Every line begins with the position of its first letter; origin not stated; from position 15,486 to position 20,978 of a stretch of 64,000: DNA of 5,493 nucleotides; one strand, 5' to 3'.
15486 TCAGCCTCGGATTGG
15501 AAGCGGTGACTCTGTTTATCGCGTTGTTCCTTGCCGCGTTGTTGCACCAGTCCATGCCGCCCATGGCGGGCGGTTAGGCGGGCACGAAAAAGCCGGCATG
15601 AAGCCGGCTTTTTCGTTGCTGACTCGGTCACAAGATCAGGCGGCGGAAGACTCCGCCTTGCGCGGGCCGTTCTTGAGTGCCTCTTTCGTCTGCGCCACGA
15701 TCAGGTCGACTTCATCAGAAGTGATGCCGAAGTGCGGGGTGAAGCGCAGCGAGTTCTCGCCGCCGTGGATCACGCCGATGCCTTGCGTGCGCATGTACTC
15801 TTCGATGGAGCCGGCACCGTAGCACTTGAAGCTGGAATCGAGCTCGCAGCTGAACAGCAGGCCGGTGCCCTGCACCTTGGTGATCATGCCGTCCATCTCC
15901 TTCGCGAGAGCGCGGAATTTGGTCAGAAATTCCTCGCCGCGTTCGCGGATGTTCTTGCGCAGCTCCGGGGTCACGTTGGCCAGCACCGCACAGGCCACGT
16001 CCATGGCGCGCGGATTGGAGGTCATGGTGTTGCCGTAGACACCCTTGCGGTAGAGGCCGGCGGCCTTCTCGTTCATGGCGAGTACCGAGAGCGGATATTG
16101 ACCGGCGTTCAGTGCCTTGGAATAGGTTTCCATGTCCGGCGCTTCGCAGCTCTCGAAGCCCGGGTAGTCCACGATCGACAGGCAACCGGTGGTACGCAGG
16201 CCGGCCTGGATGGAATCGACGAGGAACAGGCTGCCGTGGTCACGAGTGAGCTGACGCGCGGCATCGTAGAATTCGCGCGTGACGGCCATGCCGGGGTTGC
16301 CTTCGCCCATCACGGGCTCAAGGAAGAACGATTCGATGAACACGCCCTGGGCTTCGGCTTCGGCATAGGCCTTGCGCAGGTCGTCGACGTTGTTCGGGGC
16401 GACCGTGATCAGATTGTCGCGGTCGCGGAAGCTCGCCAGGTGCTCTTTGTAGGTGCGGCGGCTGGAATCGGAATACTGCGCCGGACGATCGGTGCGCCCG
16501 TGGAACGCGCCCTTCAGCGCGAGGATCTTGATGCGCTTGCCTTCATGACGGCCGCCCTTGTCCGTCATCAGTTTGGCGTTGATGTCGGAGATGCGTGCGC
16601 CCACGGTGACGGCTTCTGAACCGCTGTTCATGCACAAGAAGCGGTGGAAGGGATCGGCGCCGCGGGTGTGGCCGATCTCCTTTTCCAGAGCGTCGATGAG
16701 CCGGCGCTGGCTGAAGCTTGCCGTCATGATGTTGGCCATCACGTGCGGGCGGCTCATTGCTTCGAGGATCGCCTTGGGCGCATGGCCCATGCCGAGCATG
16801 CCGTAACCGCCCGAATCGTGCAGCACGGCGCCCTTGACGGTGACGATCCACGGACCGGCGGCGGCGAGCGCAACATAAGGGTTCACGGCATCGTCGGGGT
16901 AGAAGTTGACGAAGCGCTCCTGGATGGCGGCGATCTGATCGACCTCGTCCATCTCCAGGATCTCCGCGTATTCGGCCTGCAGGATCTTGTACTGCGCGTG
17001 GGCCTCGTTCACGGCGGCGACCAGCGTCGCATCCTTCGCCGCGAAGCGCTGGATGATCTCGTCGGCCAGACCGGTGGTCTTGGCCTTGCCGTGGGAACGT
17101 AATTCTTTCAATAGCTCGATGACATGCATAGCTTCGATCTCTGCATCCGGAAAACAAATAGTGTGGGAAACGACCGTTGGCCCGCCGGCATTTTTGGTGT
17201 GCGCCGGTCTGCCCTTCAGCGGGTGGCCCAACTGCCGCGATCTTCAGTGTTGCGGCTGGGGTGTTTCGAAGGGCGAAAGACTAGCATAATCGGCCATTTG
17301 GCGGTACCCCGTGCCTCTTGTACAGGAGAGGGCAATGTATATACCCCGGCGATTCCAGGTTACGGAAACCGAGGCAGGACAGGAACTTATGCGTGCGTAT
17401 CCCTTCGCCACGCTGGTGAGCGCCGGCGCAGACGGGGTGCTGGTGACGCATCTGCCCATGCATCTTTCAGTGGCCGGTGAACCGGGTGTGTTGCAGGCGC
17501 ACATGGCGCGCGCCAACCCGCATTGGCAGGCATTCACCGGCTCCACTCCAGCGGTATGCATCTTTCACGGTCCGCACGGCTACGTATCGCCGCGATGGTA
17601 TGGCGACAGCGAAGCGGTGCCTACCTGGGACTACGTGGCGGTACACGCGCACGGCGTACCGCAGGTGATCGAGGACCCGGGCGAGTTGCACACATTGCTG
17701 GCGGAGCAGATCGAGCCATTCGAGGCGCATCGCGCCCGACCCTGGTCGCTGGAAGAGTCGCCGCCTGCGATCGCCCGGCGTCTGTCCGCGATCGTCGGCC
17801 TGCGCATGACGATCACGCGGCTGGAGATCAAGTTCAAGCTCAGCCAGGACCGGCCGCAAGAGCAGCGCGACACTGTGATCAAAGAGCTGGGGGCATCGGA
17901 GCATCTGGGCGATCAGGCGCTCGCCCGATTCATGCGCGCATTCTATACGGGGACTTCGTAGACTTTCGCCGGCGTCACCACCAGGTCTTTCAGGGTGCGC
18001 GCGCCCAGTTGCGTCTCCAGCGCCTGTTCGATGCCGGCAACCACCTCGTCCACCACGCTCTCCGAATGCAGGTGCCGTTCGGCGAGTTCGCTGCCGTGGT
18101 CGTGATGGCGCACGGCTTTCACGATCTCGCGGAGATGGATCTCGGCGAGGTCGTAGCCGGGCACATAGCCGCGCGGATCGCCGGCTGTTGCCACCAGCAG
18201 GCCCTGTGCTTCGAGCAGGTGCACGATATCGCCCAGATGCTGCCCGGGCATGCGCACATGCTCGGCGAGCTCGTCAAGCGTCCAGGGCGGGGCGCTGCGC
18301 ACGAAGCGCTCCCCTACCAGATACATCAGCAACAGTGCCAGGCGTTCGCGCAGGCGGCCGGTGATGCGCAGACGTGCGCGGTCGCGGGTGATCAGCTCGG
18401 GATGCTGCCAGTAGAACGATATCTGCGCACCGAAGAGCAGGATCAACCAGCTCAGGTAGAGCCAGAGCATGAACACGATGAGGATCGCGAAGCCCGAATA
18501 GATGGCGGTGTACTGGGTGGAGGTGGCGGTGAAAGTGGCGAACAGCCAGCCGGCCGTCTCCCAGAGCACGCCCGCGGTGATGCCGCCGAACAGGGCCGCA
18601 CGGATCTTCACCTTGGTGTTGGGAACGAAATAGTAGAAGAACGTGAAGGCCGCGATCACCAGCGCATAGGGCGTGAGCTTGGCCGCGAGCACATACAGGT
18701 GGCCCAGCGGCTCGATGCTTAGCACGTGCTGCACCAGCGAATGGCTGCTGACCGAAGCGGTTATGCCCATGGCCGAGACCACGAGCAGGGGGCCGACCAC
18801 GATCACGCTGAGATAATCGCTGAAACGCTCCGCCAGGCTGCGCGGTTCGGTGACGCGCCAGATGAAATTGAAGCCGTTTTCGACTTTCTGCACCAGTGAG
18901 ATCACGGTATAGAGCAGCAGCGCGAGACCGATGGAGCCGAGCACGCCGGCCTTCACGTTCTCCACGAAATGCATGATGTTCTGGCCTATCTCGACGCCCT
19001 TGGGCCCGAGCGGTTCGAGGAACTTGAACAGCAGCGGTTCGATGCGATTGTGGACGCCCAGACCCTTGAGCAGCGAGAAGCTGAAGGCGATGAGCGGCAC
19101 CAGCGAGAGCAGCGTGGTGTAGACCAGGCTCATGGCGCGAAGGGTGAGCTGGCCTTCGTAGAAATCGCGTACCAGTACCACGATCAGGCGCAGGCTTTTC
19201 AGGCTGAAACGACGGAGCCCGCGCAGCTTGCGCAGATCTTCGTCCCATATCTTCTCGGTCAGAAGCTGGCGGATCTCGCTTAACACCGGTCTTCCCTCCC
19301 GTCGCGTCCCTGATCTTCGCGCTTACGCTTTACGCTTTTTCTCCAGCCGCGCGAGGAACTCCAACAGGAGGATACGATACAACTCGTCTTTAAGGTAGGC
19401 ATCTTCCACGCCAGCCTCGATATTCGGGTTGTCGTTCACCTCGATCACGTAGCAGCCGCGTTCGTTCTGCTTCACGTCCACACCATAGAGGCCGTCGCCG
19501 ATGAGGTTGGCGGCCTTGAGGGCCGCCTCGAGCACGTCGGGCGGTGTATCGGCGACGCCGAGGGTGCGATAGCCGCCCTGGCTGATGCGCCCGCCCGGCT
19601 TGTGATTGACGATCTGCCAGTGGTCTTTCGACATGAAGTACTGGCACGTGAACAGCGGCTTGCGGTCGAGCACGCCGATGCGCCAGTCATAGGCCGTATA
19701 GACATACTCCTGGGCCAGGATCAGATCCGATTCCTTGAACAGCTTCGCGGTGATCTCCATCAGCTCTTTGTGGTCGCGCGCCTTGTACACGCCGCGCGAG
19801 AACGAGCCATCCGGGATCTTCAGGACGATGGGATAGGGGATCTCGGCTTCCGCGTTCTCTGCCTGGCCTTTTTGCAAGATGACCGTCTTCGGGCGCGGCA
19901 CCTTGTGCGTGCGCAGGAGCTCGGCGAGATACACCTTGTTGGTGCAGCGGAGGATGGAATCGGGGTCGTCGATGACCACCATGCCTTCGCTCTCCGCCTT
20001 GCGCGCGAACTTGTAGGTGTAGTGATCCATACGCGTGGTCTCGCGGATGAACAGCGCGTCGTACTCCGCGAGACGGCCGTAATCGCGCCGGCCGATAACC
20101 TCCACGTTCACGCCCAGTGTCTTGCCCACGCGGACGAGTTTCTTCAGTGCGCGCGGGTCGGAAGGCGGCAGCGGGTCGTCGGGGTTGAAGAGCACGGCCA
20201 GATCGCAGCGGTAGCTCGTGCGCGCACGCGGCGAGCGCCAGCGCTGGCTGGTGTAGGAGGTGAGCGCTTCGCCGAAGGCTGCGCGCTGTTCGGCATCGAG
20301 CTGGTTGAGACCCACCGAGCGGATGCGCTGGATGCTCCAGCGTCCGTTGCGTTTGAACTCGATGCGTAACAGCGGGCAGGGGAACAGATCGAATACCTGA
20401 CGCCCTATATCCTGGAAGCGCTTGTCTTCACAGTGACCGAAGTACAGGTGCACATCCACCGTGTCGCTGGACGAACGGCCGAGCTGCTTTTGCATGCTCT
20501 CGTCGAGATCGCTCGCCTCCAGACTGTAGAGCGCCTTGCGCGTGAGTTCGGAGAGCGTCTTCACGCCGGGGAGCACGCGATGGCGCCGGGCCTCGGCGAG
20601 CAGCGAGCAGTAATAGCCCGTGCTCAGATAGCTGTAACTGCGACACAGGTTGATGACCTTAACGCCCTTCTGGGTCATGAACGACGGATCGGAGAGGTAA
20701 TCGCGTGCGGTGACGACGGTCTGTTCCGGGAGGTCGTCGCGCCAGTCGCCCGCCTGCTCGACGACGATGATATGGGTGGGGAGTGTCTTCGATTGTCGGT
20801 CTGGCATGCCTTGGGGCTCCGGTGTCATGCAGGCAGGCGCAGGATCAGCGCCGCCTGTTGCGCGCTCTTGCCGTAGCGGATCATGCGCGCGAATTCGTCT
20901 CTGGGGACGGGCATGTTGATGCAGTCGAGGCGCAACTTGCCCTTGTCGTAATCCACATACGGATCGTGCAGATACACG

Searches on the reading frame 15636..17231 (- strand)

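Call 44: search_protein_families(library=ncbifam, proteins=[window:15636-17231:-], max_evalue=0.00001)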
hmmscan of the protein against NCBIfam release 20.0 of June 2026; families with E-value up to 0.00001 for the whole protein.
window:15636-17231:- (531 aa): 63 families (the best 25 are shown)
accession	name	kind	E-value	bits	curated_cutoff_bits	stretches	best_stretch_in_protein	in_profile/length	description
TIGR00707.1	argD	subfamily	2.4e-38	131.9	410.05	1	141-519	34-380/381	acetylornithine/succinylornithine family transaminase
NF002325.0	PRK01278.1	subfamily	1.3e-36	126.2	372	1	126-521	22-388/395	acetylornithine transaminase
NF002874.0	PRK03244.1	equivalog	3.1e-36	125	457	1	115-521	22-394/399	acetylornithine transaminase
NF009047.0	PRK12381.1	subfamily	5.2e-34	117.7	630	1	140-521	45-399/406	bifunctional succinylornithine transaminase/acetylornithine transaminase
NF003145.0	PRK04073.1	equivalog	9.1e-34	116.6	656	1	118-519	23-395/396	ornithine--oxo-acid transaminase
TIGR01885.1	Orn_aminotrans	equivalog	1.4e-33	116.2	378.4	1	125-518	27-400/402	ornithine--oxo-acid transaminase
NF045491.1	LysJ_Sulfobales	equivalog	1.6e-31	109.6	700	1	141-526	35-384/386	[LysW]-aminoadipate semialdehyde/glutamate semialdehyde transaminase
NF003468.0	PRK05093.1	subfamily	1.7e-31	109.3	522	1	140-520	47-400/405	acetylornithine/succinyldiaminopimelate transaminase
NF004426.0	PRK05769.1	equivalog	1.9e-31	109.3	552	1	117-520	36-438/441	acetyl ornithine aminotransferase family protein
TIGR03246.1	arg_catab_astC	subfamily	5.3e-31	108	609.95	1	140-519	41-393/397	acetylornithine/succinylornithine family transaminase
NF042418.1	LysJ_Th_th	equivalog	3.5e-30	105.2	700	1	140-519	42-385/386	[LysW]-aminoadipate semialdehyde transaminase LysJ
NF002985.0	PRK03715.1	equivalog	1.2e-28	99.9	568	1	125-520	26-392/395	acetylornithine transaminase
NF003397.0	PRK04612.1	equivalog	2.4e-28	99.1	735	1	188-519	94-401/408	acetylornithine transaminase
NF008570.0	PRK11522.1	equivalog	1.6e-27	96.2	612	1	138-521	90-456/464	putrescine aminotransferase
NF002797.0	PRK02936.1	equivalog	2e-26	92.7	496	1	142-521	37-379/385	acetylornithine transaminase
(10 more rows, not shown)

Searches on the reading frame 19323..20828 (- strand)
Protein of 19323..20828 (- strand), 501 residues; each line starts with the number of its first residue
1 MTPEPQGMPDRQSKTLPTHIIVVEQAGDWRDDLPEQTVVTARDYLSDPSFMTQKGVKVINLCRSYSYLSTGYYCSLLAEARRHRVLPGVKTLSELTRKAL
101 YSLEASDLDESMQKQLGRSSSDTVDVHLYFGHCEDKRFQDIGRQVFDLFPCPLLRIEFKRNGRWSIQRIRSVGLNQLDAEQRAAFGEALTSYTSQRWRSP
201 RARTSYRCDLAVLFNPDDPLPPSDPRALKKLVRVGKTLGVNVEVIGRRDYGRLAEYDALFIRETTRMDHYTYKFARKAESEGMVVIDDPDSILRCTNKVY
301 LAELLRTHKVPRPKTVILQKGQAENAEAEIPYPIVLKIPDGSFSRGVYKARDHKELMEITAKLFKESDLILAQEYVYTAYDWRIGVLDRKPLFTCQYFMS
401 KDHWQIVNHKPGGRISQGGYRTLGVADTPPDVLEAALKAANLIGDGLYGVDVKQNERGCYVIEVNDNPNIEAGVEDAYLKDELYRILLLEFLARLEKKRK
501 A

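Call 44: search_protein_families(library=ncbifam, proteins=[window:19323-20828:-], max_evalue=0.00001)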
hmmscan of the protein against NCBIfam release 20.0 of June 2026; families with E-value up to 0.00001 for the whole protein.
window:19323-20828:- (501 aa): 10 families
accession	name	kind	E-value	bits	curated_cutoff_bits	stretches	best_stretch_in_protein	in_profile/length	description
TIGR00768.1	rimK_fam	subfamily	5e-26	91.7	143.4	1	248-471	43-258/276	RimK family alpha-L-glutamate ligase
TIGR02144.1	LysX_arch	equivalog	3.9e-24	85.2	275.6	1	238-469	29-255/281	lysine biosynthesis protein LysX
NF040720.1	MptN_Meth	equivalog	3.2e-19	69.1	350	1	251-471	51-272/291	tetrahydromethanopterin:alpha-L-glutamate ligase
TIGR04443.1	F420_CofF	equivalog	4.6e-11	42.3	300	1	266-469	61-259/283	coenzyme gamma-F420-2:alpha-L-glutamate ligase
NF009402.0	PRK12767.1-1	equivalog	5.4e-11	41.9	218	1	282-387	100-205/329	carbamoyl phosphate synthase-like protein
NF009110.0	PRK12458.1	subfamily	2.8e-09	36.4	408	1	253-392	83-232/349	glutathione synthetase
NF007764.0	PRK10446.1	equivalog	8.2e-08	31.9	331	1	252-476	54-272/300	30S ribosomal protein S6--L-glutamate ligase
NF002563.0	PRK02186.1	subfamily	2.7e-07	29.3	625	1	288-376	98-188/890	argininosuccinate lyase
NF002378.0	PRK01372.1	subfamily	1.1e-06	27.6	243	1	295-468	98-271/305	D-alanine--D-alanine ligase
NF009405.0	PRK12767.1-4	equivalog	1.6e-06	27.3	390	1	282-375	96-185/320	carbamoyl phosphate synthase-like protein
